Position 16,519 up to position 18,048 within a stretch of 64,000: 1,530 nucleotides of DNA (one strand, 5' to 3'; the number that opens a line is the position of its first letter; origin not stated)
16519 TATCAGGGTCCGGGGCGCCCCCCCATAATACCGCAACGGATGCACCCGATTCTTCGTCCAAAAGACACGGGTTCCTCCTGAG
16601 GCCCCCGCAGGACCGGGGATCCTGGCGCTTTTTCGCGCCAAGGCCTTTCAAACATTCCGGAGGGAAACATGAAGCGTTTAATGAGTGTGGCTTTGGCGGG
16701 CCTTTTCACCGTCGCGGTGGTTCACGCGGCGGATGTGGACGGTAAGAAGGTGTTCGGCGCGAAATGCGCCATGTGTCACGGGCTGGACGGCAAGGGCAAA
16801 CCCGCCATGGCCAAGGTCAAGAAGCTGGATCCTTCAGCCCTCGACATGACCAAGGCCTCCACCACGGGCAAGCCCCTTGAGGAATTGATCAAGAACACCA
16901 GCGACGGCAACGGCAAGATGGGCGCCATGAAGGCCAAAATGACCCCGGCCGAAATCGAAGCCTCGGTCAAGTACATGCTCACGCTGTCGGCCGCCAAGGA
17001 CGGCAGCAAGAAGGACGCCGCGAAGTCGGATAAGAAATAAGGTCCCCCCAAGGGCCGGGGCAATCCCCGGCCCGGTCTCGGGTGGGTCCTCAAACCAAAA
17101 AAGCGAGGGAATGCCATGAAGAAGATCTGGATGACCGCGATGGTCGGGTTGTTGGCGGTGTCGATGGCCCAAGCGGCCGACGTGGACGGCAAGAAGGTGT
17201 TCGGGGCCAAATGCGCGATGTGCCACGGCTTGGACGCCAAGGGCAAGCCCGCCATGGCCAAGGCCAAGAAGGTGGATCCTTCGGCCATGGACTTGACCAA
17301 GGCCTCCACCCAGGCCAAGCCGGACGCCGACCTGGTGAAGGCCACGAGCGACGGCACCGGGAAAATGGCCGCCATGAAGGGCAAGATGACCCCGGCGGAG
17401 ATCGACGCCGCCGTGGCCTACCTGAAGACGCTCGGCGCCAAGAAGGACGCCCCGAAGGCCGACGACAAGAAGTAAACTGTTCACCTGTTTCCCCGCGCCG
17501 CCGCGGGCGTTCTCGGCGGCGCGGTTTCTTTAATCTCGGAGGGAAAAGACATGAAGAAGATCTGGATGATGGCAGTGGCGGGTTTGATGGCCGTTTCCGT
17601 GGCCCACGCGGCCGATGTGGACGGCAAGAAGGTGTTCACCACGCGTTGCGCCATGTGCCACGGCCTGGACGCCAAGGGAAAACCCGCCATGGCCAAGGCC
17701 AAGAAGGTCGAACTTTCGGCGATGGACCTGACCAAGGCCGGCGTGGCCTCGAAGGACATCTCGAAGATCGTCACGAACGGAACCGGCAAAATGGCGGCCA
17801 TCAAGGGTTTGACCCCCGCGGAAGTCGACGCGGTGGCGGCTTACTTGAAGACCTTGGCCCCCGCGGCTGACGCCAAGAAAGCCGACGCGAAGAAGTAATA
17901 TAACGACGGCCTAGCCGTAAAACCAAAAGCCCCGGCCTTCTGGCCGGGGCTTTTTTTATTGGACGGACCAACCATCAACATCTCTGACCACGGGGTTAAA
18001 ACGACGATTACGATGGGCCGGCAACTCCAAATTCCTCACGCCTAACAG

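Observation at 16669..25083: Complete porin-cytochrome conduit with both CbcL-like and ImcH-like inner-membrane partners and no MtrC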

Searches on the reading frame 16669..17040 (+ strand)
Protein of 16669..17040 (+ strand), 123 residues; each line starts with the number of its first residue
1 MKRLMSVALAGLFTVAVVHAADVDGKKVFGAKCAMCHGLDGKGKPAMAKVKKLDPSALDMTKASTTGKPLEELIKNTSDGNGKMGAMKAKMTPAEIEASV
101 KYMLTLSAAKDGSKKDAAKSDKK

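Call 4: search_protein_families(library=pfam, proteins=[window:16669-17040:+], max_evalue=0.01)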
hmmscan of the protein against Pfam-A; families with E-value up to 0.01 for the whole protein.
window:16669-17040:+ (123 aa): 2 families
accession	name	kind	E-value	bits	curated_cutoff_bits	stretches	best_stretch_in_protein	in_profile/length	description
PF00034.26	Cytochrom_C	-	9.2e-13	49.8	21.3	1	24-107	3-90/90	Cytochrome c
PF13442.11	Cytochrome_CBB3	-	1.8e-11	44.7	27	1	24-103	5-68/68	Cytochrome C oxidase, cbb3-type, subunit III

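Call 5: search_protein_families(library=ncbifam, proteins=[window:16669-17040:+], max_evalue=0.01)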
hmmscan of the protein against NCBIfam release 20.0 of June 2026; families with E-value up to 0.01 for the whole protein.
window:16669-17040:+ (123 aa): 7 families
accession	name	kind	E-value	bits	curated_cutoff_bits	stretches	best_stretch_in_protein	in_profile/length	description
NF045930.1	Cytc6PetJCyano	equivalog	2.5e-11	43.5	135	1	7-106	12-105/110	cytochrome c6 PetJ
TIGR00782.1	ccoP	equivalog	1.8e-07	30.7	179.95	1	19-118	104-204/285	cytochrome-c oxidase, cbb3-type subunit III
NF011054.0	PRK14486.1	equivalog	0.00027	20.6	447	1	20-104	213-288/294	putative bifunctional cbb3-type cytochrome c oxidase subunit II/cytochrome c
NF050122.1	bc1_QcrC_actin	exception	0.00092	18.6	200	1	24-46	43-65/253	cytochrome bc1 complex diheme cytochrome c subunit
NF045773.1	cytochro_C550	exception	0.0019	18.2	125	0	20-54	47-84/118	cytochrome c550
NF045774.1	cytochro_C551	exception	0.0026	17.7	118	1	20-50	37-69/110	cytochrome c551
NF052248.1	SorU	equivalog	0.0063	16.7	100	0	27-102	3-71/72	SorU family sulfite dehydrogenase c-type cytochrome subunit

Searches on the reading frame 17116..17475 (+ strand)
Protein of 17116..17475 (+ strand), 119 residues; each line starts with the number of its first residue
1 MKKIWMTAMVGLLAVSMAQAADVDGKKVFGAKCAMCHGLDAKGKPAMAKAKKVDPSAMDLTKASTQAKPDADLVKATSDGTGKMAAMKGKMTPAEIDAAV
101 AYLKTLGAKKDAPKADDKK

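Call 4: search_protein_families(library=pfam, proteins=[window:17116-17475:+], max_evalue=0.01)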
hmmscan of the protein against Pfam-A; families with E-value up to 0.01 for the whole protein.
window:17116-17475:+ (119 aa): 2 families
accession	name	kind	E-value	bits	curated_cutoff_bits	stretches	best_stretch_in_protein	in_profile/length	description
PF00034.26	Cytochrom_C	-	4.2e-13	50.9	21.3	1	24-106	3-89/90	Cytochrome c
PF13442.11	Cytochrome_CBB3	-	3.4e-12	47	27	1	24-103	5-68/68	Cytochrome C oxidase, cbb3-type, subunit III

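Call 5: search_protein_families(library=ncbifam, proteins=[window:17116-17475:+], max_evalue=0.01)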
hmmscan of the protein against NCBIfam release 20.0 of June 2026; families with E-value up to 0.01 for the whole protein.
window:17116-17475:+ (119 aa): 10 families
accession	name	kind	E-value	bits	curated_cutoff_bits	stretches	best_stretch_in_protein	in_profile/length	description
NF045930.1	Cytc6PetJCyano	equivalog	4.2e-10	39.5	135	1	6-103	11-102/110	cytochrome c6 PetJ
NF011054.0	PRK14486.1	equivalog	9.7e-08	31.8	447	1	19-106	212-290/294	putative bifunctional cbb3-type cytochrome c oxidase subunit II/cytochrome c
TIGR00782.1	ccoP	equivalog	2.2e-07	30.5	179.95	1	21-109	202-284/285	cytochrome-c oxidase, cbb3-type subunit III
NF050122.1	bc1_QcrC_actin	exception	1.8e-06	27.5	200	1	19-117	38-128/253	cytochrome bc1 complex diheme cytochrome c subunit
NF052248.1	SorU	equivalog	4.3e-05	23.7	100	1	26-102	2-71/72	SorU family sulfite dehydrogenase c-type cytochrome subunit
TIGR04494.1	c550_PedF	equivalog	0.00059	19.7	122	1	25-105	54-129/133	cytochrome c-550 PedF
NF045773.1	cytochro_C550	exception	0.0017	18.3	125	1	19-103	46-116/118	cytochrome c550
NF040606.1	CytoC_perox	subfamily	0.0019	17.4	150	1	19-91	295-362/524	di-heme-cytochrome C peroxidase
NF045774.1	cytochro_C551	exception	0.0043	17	118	0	18-45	35-62/110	cytochrome c551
TIGR00781.1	ccoO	equivalog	0.0077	15.9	200.65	1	62-116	177-230/232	cytochrome-c oxidase, cbb3-type subunit II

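Call 14: search_solved_structures(query=window:17116-17475:+, max_evalue=0.01)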
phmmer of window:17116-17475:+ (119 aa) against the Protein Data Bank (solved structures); distinct sequences matched with E-value up to 0.01: 25.
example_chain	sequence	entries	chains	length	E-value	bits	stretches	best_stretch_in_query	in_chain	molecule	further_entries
8smr_G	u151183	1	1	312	1.4e-08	38.6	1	17-58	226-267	Cbb3-type cytochrome c oxidase subunit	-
7o38_A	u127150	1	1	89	1e-07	35.7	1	23-109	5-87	Cytochrome c-552 Ks_3357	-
8snh_G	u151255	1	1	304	1.1e-06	32.5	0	9-59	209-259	Cbb3-type cytochrome c oxidase subunit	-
4gyd_A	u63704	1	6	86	8.2e-06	29.6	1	22-103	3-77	Cytochrome c6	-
3mk7_C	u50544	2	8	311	1.8e-05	28.6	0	21-55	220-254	Cytochrome c oxidase, cbb3-type, subunit P | Cbb3-type cytochrome c oxidase subunit CcoP1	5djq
9g83_v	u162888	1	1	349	4e-05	27.4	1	20-108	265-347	Cbb3-type cytochrome c oxidase subunit CcoP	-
4h0j_A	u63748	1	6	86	5.8e-05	26.9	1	22-103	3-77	Cytochrome c6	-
4h0k_A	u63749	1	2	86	6.7e-05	26.7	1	22-103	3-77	Cytochrome c6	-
5mxz_A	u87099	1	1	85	7.6e-05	26.5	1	22-103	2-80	Cytochrome c-552 Ks_3358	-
5mxy_A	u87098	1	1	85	0.0002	25.1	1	22-103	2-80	Cytochrome c-552 Ks_3358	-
6xkw_p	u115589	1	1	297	0.00047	24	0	20-55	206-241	Cbb3-type cytochrome c oxidase subunit CcoP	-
8qj6_A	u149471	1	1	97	0.0016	22.2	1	11-44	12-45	Lipoprotein cytochrome c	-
3dmi_A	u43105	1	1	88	0.0018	22.1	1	25-104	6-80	cytochrome c6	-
4eid_A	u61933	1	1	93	0.0045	20.8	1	24-104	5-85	Cytochrome c6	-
3dr0_A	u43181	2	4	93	0.0045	20.8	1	24-104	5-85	Cytochrome c6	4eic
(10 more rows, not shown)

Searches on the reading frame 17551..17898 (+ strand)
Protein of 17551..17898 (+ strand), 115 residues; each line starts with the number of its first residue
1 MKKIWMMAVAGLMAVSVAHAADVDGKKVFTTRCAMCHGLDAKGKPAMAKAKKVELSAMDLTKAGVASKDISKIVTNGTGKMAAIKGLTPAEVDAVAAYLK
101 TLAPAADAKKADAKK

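Call 4: search_protein_families(library=pfam, proteins=[window:17551-17898:+], max_evalue=0.01)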
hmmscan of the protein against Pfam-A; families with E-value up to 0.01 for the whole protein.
window:17551-17898:+ (115 aa): 3 families
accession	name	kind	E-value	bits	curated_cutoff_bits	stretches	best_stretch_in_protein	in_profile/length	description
PF00034.26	Cytochrom_C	-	1.3e-12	49.2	21.3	1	24-102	3-89/90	Cytochrome c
PF13442.11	Cytochrome_CBB3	-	4e-12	46.7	27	1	24-99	5-68/68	Cytochrome C oxidase, cbb3-type, subunit III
PF14495.11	Cytochrom_C550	-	0.00098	19.3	27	1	21-74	25-73/136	Cytochrome c-550 domain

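Call 5: search_protein_families(library=ncbifam, proteins=[window:17551-17898:+], max_evalue=0.01)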
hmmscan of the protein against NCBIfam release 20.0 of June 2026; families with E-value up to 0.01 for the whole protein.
window:17551-17898:+ (115 aa): 10 families
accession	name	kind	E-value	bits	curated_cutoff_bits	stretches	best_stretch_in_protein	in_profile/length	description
NF045930.1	Cytc6PetJCyano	equivalog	5.3e-13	48.9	135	1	5-100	10-103/110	cytochrome c6 PetJ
TIGR00782.1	ccoP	equivalog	1.3e-08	34.5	179.95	1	21-103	202-282/285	cytochrome-c oxidase, cbb3-type subunit III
NF045774.1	cytochro_C551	exception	1.5e-08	34.6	118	1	19-100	36-107/110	cytochrome c551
NF045773.1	cytochro_C550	exception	8.4e-08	32.2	125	1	19-100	46-117/118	cytochrome c550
NF052248.1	SorU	equivalog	2.1e-06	27.9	100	1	25-98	1-71/72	SorU family sulfite dehydrogenase c-type cytochrome subunit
NF050122.1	bc1_QcrC_actin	exception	8.7e-06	25.2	200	1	22-111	41-126/253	cytochrome bc1 complex diheme cytochrome c subunit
NF011054.0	PRK14486.1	equivalog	2.9e-05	23.7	447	1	19-101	212-289/294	putative bifunctional cbb3-type cytochrome c oxidase subunit II/cytochrome c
TIGR02603.1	CxxCH_TIGR02603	domain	0.00071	19.6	68.15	0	24-45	5-26/134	putative heme-binding domain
TIGR04494.1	c550_PedF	equivalog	0.0018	18.2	122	1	25-101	54-129/133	cytochrome c-550 PedF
TIGR03045.1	PS_II_C550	equivalog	0.0064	16.2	177.75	0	23-74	52-98/159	photosystem II cytochrome c-550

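Call 58: search_solved_structures(query=window:17551-17898:+, max_evalue=10)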
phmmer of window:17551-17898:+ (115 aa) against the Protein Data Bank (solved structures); distinct sequences matched with E-value up to 10: 95 (the best 60 are shown).
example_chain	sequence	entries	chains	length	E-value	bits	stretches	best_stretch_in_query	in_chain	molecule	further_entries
8smr_G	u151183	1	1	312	2.7e-08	37.6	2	21-49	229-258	Cbb3-type cytochrome c oxidase subunit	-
4gyd_A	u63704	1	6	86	3.8e-08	37.1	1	22-103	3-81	Cytochrome c6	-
7o38_A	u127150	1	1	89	1.9e-07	34.9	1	23-103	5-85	Cytochrome c-552 Ks_3357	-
4h0j_A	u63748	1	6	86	2.8e-07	34.4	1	22-103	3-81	Cytochrome c6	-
8snh_G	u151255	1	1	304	3e-07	34.2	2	10-48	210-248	Cbb3-type cytochrome c oxidase subunit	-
4h0k_A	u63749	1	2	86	3.6e-07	34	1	22-103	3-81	Cytochrome c6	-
3mk7_C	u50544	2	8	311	3.8e-06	30.7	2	21-102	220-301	Cytochrome c oxidase, cbb3-type, subunit P | Cbb3-type cytochrome c oxidase subunit CcoP1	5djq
3ph2_B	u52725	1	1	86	1.3e-05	29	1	24-100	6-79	Cytochrome c6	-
9g83_v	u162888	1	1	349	4.6e-05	27.2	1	21-102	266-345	Cbb3-type cytochrome c oxidase subunit CcoP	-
3dmi_A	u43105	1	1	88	7.2e-05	26.6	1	25-104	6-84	cytochrome c6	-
2v08_A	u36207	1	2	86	7.5e-05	26.5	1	24-100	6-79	CYTOCHROME C6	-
6xkw_p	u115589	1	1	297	9e-05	26.3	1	20-48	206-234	Cbb3-type cytochrome c oxidase subunit CcoP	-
4eid_A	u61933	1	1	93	0.00013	25.8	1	24-101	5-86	Cytochrome c6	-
9krr_A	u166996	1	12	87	0.00018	25.3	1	23-100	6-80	Cytochrome c6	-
4pw9_B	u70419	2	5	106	0.00027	24.8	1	32-107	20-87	Putative cytochrome C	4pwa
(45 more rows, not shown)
